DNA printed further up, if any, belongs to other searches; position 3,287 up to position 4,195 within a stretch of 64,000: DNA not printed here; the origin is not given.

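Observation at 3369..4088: An orphan 202-aa gene is precisely bracketed by 32-bp direct repeats (cassette-like insertion)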

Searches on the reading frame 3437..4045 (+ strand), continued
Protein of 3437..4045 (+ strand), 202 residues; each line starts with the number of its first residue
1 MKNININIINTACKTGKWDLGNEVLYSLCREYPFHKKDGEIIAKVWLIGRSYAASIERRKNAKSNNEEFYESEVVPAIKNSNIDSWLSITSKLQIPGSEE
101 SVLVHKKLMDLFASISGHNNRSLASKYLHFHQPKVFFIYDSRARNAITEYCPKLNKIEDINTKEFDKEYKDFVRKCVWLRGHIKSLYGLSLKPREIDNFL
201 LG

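Call 72: fold_search(model_id=the predicted structure, library=viral)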
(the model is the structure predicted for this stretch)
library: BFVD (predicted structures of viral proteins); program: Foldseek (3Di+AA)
matches with E <= 10: 76; with E <= 0.001: 0
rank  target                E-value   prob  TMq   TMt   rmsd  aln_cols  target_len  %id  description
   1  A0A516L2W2            4.1e-01  0.20  0.25  0.17  13.1       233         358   11  (no name in the UniProt tables at hand)
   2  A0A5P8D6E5            1.1e+00  0.20  0.36  0.27  10.0       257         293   10  Amino acid:DNA transferase domain-containing protein [Mycobacterium phage LilMcDreamy]
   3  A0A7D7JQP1            1.1e+00  0.10  0.24  0.16  12.2       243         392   10  (no name in the UniProt tables at hand)
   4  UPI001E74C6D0         1.2e+00  0.21  0.35  0.33  12.9       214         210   11  (no name look-up for this kind of identifier)
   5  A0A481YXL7            2.1e+00  0.03  0.14  0.08  15.1       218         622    9  cyclin-dependent kinase [Marseillevirus LCMAC201]
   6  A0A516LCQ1            2.4e+00  0.13  0.32  0.26  10.0       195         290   13  (no name in the UniProt tables at hand)
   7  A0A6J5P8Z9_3          2.7e+00  0.04  0.20  0.05  19.8       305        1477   11  ART-PolyVal-like domain-containing protein [uncultured Caudovirales phage]
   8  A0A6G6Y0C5            2.7e+00  0.03  0.16  0.17  18.8       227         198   10  Uncharacterized protein [Bifidobacterium phage BadAztec2]
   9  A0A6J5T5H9            2.7e+00  0.03  0.17  0.14  17.0       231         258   14  COG3179 Predicted chitinase [uncultured Caudovirales phage]
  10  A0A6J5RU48            2.9e+00  0.02  0.13  0.07  20.1       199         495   14  Uncharacterized protein [uncultured Caudovirales phage]
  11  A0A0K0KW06            3.0e+00  0.03  0.14  0.16  16.2       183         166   13  DUF6817 domain-containing protein [Prochlorococcus phage P-TIM68]
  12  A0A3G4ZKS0            3.3e+00  0.04  0.17  0.20  15.6       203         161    9  CAAX prenyl protease 2/Lysostaphin resistance protein A-like domain-containing protein [Terrestrivirus sp.]
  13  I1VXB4                3.3e+00  0.03  0.18  0.16  16.5       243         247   12  (no name in the UniProt tables at hand)
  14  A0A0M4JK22            4.0e+00  0.04  0.22  0.11  20.4       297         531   11  (no name in the UniProt tables at hand)
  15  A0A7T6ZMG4            4.0e+00  0.02  0.14  0.06  16.5       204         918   14  Internal virion protein B [Providencia phage PSTRCR_114]
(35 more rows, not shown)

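Call 76: search_dna_similar(query=window:3437-4042:+, collection=plasmids, mode=protein, max_rows=15)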
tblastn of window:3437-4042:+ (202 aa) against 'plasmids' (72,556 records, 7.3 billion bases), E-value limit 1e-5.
Records with a match: 1; places in all: 1; records where one place covers at least 80% of the query: 0.
Best place of each record, by identity: <60% 1.
By first word of the organism name: Pseudomonas 1.
By predicted mobility (MOB-suite, as given by PLSDB): non-mobilizable 1.
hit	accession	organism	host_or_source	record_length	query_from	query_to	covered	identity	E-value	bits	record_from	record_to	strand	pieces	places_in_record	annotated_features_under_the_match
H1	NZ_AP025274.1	Pseudomonas alcaligenes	Homo sapiens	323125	23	144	60%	29.6%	3e-6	54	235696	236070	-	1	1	hypothetical protein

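Call 77: search_dna_similar(query=window:3437-4042:+, collection=phages, mode=protein, max_rows=10)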
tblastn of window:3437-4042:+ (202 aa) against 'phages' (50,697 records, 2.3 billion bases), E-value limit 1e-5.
No match.

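Call 91: search_protein_representatives(alignment_id=A1)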
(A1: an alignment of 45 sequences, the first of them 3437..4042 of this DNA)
Query: 45 sequences, 210 profile positions. Proteins with E-value up to 0.001 (for the whole library): 1673; up to 1e-10: 1249; up to 1e-30: 519. The best 150 are listed.
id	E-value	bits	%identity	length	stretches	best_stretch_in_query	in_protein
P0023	6.6e-97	339.7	-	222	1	2-203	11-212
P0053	4.1e-96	337.1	-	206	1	1-205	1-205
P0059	8.3e-95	332.8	-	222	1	1-206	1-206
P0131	6.3e-92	323.4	-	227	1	2-208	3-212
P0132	3.4e-82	291.6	-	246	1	3-205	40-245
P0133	6.0e-77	274.5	-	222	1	1-208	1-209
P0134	2.0e-75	269.5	-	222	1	4-207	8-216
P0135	1.2e-74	266.9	-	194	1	37-208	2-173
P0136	5.8e-74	264.7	-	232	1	3-205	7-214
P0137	4.3e-72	258.6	-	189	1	2-175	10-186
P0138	5.1e-72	258.4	-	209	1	6-205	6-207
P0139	1.0e-71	257.4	-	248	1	2-206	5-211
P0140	1.7e-70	253.4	-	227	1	2-207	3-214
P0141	4.4e-70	252.0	-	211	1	3-202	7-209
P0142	1.5e-69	250.3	-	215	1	3-207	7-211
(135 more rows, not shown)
